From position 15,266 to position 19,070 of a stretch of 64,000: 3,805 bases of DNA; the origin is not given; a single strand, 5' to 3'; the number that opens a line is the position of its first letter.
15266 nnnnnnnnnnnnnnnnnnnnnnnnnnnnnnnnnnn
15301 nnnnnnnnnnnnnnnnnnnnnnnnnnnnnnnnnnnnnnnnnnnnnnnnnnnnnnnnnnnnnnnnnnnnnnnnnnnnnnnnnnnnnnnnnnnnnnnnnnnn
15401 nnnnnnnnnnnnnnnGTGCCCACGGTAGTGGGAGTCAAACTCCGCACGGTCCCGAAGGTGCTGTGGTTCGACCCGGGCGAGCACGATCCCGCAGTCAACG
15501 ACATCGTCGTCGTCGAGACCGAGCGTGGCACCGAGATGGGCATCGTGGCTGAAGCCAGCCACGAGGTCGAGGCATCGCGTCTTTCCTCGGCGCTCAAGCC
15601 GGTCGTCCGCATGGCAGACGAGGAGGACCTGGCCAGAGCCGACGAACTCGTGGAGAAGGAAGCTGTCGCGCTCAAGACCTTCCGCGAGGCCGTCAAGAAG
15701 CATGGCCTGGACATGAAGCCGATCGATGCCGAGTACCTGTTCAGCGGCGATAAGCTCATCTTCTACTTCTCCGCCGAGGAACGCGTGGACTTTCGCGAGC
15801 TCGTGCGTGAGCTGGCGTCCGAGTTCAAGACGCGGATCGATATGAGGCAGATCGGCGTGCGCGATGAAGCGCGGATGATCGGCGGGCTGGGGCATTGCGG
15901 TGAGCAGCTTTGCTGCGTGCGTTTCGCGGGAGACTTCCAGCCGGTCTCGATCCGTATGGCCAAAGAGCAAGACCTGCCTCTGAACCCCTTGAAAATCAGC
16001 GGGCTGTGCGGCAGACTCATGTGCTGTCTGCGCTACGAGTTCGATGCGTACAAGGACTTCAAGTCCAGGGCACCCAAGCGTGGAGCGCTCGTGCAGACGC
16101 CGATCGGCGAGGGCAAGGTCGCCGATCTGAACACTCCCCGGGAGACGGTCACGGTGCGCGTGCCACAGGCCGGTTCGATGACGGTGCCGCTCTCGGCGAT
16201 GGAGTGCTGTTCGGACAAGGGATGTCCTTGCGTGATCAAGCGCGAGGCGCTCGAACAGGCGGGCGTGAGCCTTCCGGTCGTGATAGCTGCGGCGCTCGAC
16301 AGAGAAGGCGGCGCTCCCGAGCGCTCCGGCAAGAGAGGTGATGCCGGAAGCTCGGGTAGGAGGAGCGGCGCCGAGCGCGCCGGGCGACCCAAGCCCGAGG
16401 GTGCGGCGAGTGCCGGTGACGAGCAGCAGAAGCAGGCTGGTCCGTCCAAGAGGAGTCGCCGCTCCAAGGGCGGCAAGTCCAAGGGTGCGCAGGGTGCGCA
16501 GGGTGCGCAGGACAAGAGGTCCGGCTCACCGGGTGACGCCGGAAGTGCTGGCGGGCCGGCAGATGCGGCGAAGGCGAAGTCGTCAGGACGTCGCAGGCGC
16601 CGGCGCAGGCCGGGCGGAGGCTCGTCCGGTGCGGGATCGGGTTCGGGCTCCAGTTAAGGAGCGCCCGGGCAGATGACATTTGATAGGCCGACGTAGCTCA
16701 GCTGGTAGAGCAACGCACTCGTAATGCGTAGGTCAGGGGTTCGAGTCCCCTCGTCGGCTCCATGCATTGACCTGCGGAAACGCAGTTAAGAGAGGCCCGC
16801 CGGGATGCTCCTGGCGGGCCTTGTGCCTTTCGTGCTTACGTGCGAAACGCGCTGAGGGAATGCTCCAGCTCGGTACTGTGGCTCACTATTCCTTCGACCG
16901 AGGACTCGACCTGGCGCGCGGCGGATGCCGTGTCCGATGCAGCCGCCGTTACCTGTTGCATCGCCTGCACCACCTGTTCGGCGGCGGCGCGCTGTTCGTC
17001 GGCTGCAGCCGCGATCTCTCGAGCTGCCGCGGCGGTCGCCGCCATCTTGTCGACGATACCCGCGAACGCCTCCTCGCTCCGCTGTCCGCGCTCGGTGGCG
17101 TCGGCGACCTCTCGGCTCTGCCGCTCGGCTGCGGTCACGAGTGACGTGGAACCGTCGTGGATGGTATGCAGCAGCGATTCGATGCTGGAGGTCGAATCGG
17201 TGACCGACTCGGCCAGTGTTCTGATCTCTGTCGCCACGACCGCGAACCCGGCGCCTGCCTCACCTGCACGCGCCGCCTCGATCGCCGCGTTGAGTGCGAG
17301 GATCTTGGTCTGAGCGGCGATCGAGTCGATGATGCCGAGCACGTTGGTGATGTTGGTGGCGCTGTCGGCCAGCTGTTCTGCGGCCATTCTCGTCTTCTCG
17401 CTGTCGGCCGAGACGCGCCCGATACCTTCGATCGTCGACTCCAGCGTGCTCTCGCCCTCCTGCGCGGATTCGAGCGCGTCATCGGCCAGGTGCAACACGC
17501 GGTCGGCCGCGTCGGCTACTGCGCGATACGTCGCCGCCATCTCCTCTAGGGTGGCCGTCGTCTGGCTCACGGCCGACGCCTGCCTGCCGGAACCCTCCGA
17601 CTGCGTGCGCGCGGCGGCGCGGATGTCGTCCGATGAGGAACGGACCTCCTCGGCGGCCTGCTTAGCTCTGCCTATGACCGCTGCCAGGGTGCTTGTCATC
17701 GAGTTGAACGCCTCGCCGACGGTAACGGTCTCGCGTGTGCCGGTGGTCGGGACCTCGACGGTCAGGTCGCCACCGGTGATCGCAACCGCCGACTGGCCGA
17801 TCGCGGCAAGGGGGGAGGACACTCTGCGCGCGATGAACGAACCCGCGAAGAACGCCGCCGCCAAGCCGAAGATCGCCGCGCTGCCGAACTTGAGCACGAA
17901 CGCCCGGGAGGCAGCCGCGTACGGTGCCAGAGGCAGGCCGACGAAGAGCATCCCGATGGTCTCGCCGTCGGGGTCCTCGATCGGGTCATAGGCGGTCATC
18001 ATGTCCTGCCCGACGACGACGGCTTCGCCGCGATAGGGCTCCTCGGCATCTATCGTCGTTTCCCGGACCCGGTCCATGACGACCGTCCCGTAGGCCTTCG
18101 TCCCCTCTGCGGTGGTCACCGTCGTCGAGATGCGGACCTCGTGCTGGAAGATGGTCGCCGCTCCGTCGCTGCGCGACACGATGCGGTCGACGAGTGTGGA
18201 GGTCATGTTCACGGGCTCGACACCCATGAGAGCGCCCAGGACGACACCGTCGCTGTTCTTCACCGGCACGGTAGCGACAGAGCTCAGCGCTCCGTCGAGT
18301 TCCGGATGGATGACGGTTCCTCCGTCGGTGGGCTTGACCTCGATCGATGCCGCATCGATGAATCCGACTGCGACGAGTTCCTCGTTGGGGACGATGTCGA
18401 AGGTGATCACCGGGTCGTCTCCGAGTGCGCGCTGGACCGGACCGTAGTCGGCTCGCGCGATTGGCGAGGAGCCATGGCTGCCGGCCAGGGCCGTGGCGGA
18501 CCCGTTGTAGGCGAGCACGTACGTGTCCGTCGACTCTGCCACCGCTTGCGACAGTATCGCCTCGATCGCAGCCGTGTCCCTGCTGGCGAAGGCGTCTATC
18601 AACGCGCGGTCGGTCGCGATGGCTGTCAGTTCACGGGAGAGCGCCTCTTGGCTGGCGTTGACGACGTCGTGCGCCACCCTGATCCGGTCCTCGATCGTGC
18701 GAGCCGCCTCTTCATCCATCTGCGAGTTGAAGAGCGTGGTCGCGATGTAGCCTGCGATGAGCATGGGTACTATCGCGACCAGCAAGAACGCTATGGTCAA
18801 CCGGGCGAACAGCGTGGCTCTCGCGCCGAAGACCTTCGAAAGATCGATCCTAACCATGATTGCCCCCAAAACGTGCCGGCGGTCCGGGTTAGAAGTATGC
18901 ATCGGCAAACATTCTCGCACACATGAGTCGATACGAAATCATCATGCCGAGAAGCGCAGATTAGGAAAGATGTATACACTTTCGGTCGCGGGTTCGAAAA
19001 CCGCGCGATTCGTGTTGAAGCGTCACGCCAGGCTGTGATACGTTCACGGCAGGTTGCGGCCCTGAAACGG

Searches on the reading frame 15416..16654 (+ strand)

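Call 22: search_protein_families(library=pfam, proteins=[window:15416-16654:+], max_evalue=0.00001)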
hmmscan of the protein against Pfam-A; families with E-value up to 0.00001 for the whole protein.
window:15416-16654:+ (413 aa): 1 family
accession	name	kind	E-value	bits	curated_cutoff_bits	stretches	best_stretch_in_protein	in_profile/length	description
PF04468.17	PSP1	-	3.1e-33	114.4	27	1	61-146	1-86/86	PSP1 C-terminal conserved region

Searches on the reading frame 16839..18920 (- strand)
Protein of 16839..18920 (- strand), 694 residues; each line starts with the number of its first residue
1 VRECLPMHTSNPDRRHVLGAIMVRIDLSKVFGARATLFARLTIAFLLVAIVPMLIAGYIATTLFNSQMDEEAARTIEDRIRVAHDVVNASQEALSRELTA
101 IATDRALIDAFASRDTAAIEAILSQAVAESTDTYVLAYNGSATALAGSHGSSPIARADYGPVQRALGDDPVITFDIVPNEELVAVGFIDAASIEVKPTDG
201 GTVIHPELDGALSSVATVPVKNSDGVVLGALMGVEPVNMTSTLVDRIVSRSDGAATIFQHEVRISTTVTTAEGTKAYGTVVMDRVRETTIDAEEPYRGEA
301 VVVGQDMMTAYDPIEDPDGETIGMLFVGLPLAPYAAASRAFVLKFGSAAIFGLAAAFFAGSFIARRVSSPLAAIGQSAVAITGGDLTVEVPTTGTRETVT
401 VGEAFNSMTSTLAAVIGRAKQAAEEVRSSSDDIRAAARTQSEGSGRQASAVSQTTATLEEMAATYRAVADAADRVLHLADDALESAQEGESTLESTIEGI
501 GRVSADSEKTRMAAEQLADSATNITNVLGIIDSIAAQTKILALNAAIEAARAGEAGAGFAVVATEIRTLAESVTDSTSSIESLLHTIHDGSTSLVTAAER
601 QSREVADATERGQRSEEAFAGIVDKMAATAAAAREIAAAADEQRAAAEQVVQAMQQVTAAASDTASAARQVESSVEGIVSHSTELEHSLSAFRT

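Call 22: search_protein_families(library=pfam, proteins=[window:16839-18920:-], max_evalue=0.00001)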
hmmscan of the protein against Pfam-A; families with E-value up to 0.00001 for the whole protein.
window:16839-18920:- (694 aa): 4 families
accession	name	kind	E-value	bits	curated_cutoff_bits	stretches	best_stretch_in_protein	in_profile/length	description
PF00015.26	MCPsignal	-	1.9e-34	119.4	34.6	1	478-659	3-170/172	Methyl-accepting chemotaxis protein (MCP) signalling domain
PF17202.10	sCache_3_3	-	6.3e-29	100.9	28.8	1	237-337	3-103/107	Single cache domain 3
PF17201.10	Cache_3-Cache_2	-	2.1e-20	73.6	27.7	1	235-332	82-185/299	Cache 3/Cache 2 fusion domain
PF00672.30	HAMP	-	3e-09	37.5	25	1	362-412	1-51/53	HAMP domain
